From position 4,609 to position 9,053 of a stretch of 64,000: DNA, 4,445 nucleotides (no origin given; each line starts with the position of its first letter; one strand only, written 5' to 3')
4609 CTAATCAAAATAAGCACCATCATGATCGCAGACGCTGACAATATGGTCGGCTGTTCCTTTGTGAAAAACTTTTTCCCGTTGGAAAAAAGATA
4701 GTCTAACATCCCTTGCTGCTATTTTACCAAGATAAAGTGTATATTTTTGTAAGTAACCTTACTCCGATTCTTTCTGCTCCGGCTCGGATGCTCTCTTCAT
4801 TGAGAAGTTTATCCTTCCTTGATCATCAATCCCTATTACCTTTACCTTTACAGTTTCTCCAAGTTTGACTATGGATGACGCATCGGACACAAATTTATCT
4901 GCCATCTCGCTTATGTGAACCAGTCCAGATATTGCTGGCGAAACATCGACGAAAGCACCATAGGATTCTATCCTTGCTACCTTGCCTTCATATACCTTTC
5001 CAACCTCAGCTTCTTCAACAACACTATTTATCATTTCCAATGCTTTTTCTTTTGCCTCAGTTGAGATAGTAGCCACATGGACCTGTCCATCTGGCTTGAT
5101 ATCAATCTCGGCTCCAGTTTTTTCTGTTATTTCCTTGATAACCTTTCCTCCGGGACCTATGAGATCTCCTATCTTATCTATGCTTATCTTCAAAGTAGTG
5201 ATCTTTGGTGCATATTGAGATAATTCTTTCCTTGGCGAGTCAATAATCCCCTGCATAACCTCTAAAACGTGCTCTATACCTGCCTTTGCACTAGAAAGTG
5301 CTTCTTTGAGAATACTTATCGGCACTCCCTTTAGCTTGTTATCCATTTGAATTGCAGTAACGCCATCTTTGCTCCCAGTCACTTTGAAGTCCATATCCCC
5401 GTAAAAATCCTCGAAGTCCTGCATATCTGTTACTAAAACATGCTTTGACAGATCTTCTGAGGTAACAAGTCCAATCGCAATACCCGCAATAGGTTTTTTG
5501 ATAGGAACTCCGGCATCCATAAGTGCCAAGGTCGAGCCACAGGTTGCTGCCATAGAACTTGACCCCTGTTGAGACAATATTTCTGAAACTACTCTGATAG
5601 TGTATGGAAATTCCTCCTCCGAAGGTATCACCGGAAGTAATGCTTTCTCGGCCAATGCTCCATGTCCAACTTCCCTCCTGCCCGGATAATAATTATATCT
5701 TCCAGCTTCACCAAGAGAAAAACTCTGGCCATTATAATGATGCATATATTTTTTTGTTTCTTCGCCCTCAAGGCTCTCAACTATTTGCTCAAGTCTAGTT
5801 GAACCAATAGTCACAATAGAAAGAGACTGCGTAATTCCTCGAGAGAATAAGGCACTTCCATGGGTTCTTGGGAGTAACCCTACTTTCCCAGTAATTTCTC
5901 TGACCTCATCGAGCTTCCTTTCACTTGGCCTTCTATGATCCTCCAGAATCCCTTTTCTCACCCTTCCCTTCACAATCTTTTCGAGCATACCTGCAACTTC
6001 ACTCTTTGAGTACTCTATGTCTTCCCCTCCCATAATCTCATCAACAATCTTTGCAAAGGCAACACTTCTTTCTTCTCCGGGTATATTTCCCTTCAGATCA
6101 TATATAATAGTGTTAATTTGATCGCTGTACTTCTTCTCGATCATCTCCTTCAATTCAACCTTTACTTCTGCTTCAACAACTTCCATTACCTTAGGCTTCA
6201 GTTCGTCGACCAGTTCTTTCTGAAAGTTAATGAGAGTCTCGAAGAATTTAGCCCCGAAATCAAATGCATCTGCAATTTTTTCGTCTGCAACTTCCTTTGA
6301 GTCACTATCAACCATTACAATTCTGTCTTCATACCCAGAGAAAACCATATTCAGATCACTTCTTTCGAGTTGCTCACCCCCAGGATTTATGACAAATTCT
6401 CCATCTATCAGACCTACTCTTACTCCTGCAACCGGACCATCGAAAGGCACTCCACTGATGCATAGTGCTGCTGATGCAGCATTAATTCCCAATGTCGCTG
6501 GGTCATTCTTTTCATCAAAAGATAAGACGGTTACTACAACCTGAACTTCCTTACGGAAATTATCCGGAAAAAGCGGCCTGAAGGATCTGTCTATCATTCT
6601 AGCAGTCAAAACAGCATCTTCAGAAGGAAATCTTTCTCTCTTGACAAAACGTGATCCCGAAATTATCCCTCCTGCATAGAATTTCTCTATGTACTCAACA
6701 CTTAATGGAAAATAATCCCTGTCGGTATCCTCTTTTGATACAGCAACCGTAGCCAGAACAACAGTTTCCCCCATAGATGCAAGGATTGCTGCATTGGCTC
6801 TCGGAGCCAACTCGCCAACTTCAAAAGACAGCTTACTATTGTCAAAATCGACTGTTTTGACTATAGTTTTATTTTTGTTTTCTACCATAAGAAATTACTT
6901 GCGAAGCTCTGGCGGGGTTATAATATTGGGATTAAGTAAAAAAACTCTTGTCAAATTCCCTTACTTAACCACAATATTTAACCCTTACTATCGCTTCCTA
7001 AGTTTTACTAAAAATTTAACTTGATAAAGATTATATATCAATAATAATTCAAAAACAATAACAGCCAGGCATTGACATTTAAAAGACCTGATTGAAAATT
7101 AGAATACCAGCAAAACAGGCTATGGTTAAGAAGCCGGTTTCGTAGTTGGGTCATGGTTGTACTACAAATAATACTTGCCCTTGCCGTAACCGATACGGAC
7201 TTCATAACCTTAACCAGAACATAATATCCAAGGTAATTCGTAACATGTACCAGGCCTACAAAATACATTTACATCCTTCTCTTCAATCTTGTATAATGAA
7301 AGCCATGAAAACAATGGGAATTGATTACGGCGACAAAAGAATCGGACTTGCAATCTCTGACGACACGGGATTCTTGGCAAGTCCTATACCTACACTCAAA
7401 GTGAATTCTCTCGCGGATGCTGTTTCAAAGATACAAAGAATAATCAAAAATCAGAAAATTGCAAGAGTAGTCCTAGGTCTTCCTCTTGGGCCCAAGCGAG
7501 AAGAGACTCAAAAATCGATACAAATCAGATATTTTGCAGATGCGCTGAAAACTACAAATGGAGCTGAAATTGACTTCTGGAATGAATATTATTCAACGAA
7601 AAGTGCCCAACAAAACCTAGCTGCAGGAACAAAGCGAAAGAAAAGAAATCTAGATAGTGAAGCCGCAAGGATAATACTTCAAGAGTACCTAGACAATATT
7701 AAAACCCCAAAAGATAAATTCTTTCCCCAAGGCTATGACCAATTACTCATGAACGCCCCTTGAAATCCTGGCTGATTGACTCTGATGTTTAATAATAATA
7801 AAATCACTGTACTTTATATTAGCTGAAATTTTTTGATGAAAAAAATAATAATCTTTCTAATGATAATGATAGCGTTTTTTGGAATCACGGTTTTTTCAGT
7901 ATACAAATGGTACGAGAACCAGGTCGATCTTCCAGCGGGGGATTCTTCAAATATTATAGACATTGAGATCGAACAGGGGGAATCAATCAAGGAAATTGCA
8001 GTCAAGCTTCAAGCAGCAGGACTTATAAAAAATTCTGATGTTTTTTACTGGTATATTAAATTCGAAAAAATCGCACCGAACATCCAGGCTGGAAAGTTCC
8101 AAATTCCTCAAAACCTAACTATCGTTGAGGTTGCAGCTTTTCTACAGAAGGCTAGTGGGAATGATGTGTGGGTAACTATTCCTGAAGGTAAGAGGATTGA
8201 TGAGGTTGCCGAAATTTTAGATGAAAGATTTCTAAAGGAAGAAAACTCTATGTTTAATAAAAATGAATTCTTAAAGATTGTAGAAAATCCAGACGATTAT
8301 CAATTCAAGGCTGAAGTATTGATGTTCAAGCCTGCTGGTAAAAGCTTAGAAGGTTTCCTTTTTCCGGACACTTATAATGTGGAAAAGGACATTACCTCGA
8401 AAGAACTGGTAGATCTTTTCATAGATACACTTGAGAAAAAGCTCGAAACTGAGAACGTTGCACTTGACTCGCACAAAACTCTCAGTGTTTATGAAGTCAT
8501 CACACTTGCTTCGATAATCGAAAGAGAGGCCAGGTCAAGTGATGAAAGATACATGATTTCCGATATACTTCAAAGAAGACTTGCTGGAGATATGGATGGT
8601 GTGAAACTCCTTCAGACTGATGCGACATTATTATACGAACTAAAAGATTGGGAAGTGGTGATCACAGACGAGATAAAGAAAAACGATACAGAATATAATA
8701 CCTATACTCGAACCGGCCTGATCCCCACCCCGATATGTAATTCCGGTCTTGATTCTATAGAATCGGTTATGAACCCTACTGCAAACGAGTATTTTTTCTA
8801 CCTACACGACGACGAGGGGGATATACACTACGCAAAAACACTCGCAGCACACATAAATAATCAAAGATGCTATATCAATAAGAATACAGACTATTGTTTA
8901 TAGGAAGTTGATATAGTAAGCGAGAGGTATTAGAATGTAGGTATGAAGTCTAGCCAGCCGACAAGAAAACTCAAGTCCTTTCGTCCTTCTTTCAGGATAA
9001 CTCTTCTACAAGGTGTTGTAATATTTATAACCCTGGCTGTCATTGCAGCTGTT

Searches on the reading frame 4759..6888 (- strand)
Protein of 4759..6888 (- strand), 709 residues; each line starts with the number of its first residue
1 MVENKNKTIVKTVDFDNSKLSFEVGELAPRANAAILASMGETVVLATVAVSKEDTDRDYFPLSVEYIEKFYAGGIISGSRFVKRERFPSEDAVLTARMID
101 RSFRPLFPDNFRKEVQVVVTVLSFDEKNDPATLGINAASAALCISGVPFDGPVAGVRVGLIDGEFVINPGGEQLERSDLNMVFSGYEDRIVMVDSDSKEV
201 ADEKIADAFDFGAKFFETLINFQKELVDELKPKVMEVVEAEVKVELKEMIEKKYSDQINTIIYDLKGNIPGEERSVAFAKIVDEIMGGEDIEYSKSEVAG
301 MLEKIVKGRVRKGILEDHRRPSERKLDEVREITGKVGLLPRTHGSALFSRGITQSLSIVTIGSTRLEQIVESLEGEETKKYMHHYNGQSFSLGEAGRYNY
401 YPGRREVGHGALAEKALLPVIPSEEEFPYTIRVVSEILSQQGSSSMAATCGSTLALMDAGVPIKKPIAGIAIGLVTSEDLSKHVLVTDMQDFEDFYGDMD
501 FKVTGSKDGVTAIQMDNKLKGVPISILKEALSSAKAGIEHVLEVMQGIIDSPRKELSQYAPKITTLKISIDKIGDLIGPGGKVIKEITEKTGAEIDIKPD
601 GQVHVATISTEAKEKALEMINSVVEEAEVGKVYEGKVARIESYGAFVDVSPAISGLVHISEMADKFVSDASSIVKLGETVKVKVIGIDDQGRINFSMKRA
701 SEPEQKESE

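Call 65: search_protein_families(library=pfam, proteins=[window:4759-6888:-], max_evalue=0.00001)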
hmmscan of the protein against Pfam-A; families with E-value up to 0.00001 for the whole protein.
window:4759-6888:- (709 aa): 4 families
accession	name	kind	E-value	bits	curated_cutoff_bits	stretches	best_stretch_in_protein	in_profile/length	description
PF01138.27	RNase_PH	-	9.9e-50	168.7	25.5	2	20-148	5-130/130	3' exoribonuclease family, domain 1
PF00575.29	S1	-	8.6e-18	64.9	22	1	627-698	2-74/74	S1 RNA binding domain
PF03725.20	RNase_PH_C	-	3.1e-15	56.3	20.8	1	151-213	1-65/67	3' exoribonuclease family, domain 2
PF00013.35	KH_1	-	8.2e-11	41.9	21.5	1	564-621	2-65/66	KH domain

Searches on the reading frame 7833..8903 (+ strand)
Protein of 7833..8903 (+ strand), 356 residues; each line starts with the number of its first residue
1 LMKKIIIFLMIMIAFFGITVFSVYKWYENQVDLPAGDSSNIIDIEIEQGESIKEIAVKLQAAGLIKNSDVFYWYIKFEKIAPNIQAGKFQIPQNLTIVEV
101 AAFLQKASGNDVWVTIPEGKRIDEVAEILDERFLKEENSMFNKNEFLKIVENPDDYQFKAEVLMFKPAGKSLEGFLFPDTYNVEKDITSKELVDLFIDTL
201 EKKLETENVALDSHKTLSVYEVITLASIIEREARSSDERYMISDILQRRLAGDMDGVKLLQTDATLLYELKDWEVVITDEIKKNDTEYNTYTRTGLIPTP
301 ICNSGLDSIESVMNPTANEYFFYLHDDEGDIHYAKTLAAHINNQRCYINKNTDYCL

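Call 65: search_protein_families(library=pfam, proteins=[window:7833-8903:+], max_evalue=0.00001)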
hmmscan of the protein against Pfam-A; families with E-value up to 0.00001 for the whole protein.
window:7833-8903:+ (356 aa): 1 family
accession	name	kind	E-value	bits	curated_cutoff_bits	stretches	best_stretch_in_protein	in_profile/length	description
PF02618.21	YceG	-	3.9e-71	240.2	32.4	1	44-345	1-274/275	YceG-like family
